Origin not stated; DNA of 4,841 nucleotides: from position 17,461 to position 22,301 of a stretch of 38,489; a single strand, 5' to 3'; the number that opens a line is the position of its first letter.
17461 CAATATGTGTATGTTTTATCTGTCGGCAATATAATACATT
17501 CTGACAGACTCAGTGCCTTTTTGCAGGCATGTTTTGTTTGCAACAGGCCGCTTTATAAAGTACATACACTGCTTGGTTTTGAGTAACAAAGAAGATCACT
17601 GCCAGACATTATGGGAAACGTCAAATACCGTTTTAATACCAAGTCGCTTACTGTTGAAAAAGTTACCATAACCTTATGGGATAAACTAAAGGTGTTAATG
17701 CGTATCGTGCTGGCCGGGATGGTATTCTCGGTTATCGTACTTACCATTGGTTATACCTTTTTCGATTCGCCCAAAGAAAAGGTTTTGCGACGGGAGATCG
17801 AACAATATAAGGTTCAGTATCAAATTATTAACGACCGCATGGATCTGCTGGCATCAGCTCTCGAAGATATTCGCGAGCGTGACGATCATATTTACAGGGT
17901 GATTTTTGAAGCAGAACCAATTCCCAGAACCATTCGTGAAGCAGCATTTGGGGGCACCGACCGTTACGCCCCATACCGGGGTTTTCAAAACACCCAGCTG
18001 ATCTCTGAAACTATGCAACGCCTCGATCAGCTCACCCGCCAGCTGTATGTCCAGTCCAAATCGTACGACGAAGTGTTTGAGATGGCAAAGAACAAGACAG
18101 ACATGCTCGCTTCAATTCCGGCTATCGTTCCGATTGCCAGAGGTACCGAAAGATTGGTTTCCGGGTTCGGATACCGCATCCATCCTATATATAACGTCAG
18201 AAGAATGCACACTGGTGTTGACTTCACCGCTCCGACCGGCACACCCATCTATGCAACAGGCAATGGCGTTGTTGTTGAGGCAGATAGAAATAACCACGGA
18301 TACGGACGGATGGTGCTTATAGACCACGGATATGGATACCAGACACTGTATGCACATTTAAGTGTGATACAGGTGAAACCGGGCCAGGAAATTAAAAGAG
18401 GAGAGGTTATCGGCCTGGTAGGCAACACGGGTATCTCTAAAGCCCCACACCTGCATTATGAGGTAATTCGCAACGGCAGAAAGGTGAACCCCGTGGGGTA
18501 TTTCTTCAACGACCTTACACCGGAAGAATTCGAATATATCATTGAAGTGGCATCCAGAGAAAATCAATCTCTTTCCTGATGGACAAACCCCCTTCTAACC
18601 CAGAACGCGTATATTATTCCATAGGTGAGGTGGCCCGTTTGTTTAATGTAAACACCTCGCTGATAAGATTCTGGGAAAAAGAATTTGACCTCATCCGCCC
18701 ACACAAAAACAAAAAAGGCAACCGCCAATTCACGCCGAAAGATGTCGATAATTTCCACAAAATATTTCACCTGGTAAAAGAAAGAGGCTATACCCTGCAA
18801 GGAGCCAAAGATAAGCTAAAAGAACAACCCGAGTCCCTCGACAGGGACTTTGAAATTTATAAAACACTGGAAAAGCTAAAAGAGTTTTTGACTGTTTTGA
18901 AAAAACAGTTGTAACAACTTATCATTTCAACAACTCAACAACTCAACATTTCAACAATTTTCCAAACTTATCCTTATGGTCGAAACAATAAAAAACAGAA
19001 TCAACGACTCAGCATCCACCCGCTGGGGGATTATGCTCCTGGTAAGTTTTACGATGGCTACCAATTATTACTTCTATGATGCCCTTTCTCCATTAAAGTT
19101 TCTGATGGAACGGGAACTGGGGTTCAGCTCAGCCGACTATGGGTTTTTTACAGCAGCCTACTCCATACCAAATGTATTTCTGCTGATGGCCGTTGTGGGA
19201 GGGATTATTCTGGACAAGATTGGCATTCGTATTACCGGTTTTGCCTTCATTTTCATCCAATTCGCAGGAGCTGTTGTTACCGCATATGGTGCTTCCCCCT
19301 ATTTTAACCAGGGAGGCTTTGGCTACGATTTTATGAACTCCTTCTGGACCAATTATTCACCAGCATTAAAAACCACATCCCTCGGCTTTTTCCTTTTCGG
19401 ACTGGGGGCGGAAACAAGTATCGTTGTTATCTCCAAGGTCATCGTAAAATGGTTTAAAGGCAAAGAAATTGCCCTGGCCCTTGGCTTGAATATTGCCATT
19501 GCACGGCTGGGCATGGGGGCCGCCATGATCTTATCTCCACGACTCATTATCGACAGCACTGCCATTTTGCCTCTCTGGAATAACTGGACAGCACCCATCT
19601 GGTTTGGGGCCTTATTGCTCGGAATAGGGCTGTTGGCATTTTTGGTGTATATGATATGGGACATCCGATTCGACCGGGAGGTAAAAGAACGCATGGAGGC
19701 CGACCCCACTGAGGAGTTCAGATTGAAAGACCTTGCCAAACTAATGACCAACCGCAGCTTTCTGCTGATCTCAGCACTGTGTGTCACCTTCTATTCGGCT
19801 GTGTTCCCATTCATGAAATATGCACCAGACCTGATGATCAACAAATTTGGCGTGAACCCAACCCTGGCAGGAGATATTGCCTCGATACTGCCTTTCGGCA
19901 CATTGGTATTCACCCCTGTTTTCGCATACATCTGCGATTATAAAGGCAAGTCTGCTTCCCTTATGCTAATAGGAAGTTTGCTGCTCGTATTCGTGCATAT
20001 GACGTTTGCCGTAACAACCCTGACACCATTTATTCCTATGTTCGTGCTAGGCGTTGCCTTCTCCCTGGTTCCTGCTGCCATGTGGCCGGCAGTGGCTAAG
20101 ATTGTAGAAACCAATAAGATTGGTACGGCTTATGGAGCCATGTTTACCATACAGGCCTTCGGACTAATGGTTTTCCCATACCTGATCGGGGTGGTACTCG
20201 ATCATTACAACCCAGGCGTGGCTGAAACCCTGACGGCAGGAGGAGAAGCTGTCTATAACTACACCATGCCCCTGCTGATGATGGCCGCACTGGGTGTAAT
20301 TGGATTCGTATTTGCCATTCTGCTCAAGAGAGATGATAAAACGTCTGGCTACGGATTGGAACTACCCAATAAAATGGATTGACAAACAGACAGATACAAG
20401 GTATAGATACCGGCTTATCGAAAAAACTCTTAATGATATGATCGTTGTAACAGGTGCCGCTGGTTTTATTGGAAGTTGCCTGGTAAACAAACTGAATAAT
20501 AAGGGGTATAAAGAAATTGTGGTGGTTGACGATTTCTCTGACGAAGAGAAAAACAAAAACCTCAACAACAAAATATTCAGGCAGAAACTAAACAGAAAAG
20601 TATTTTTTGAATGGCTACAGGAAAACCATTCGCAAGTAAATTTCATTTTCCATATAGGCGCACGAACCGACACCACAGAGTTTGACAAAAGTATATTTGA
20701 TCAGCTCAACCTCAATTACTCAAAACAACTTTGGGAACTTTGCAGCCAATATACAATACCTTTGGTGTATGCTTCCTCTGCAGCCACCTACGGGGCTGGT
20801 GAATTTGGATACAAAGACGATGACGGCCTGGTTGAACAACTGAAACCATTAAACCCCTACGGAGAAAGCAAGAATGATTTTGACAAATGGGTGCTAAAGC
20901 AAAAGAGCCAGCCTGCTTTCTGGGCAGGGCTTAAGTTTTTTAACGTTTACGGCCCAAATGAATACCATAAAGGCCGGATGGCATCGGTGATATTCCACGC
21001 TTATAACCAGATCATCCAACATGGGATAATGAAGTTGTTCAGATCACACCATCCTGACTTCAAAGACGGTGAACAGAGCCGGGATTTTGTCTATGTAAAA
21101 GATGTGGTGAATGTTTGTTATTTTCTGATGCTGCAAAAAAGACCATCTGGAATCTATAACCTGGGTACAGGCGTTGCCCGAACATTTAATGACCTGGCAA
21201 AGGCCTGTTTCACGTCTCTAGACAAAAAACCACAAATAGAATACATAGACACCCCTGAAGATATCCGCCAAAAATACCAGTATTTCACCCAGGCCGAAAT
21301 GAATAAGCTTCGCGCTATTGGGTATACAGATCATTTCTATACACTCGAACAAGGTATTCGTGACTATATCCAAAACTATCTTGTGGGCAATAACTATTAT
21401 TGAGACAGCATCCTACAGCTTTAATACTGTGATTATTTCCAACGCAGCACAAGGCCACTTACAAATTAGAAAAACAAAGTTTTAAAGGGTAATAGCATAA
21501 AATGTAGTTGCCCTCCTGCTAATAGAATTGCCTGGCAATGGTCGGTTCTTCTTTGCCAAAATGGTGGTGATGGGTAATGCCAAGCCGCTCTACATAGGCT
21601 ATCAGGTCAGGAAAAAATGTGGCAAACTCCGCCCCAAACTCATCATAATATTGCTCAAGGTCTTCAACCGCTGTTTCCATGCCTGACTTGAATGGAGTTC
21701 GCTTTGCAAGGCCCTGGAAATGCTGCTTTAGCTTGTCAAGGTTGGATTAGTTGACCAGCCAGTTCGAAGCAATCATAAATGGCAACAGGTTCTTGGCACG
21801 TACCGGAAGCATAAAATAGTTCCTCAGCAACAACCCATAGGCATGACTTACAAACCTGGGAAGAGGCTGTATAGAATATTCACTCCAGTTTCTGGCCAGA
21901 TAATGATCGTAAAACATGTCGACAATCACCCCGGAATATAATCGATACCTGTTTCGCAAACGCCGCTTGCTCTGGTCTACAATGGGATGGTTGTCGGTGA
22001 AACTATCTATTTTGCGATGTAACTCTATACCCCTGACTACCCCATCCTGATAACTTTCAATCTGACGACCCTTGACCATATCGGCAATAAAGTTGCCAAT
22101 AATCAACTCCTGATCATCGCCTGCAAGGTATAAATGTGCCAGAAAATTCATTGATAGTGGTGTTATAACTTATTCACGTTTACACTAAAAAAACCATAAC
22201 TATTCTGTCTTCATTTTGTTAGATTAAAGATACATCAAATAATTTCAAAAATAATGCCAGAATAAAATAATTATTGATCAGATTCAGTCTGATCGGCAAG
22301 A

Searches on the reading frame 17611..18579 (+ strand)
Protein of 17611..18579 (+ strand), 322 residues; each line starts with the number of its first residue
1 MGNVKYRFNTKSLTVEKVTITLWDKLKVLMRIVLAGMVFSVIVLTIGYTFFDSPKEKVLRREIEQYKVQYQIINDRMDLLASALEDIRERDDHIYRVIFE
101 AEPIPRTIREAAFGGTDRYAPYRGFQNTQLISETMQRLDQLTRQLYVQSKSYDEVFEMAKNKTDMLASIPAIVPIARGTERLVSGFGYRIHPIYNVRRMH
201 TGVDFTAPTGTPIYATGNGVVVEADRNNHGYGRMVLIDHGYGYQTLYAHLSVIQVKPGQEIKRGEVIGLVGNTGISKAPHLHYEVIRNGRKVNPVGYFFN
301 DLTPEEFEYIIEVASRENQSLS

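Call 24: search_protein_families(library=pfam, proteins=[window:17611-18579:+])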
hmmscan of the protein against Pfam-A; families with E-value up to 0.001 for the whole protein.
window:17611-18579:+ (322 aa): 1 family
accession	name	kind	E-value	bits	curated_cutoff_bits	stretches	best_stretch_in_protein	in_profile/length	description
PF01551.29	Peptidase_M23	-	3.7e-36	123.6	28.7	1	198-294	1-96/96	Peptidase family M23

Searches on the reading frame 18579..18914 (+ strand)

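Call 24: search_protein_families(library=pfam, proteins=[window:18579-18914:+])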
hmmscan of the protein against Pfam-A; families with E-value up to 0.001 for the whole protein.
window:18579-18914:+ (111 aa): 2 families
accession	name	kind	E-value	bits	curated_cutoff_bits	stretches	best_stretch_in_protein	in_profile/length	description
PF13411.12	MerR_1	-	2.2e-20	73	21.6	1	13-82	1-68/69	MerR HTH family regulatory protein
PF00376.29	MerR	-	1.8e-09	37.7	28.2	1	14-51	1-38/38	MerR family regulatory protein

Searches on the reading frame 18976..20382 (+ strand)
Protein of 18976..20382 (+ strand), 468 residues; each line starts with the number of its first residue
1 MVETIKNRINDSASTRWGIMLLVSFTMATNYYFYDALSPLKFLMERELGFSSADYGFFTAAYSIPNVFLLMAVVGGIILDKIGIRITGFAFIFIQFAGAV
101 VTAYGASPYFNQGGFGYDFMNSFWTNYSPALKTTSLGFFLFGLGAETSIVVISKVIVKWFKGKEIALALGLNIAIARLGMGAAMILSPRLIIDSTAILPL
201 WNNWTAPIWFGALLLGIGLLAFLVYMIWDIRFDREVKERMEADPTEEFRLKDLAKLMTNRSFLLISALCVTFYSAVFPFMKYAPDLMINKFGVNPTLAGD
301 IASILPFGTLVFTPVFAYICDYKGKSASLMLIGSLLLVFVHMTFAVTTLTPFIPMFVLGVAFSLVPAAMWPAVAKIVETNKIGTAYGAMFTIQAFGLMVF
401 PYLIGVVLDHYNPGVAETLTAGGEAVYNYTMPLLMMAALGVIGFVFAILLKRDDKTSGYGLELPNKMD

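Call 24: search_protein_families(library=pfam, proteins=[window:18976-20382:+])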
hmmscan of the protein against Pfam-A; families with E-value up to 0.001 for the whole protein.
window:18976-20382:+ (468 aa): 1 family
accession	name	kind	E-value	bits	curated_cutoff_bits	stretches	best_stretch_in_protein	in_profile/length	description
PF07690.21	MFS_1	-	2.6e-38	132.3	33.4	2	24-401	2-347/347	Major Facilitator Superfamily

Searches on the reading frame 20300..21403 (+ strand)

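Call 24: search_protein_families(library=pfam, proteins=[window:20300-21403:+])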
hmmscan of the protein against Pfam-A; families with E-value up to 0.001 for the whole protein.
window:20300-21403:+ (367 aa): 6 families
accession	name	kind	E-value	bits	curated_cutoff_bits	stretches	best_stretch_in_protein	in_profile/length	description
PF01370.27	Epimerase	-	1.6e-38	132.9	20.9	1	48-289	1-240/240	NAD dependent epimerase/dehydratase family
PF16363.11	GDP_Man_Dehyd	-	3.5e-18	66.6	27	1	50-334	2-303/332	GDP-mannose 4,6 dehydratase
PF01073.25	3Beta_HSD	-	4.3e-12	46.1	22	1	49-270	1-222/280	3-beta hydroxysteroid dehydrogenase/isomerase family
PF04321.23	RmlD_sub_bind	-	3.8e-11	43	27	1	48-204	3-142/287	RmlD substrate binding domain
PF07993.18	NAD_binding_4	-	4e-07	29.9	20.1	0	107-169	83-146/258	Male sterility protein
PF02719.21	Polysacc_synt_2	-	0.00031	20.5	20.2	1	48-101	1-52/293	Polysaccharide biosynthesis protein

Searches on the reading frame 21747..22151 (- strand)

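Call 24: search_protein_families(library=pfam, proteins=[window:21747-22151:-])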
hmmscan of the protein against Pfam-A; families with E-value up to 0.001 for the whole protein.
window:21747-22151:- (134 aa): 1 family
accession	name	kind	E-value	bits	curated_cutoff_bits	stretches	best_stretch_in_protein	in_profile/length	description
PF04336.18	ACP_PD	-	2.1e-55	188.1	27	1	1-133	1-133/183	Acyl carrier protein phosphodiesterase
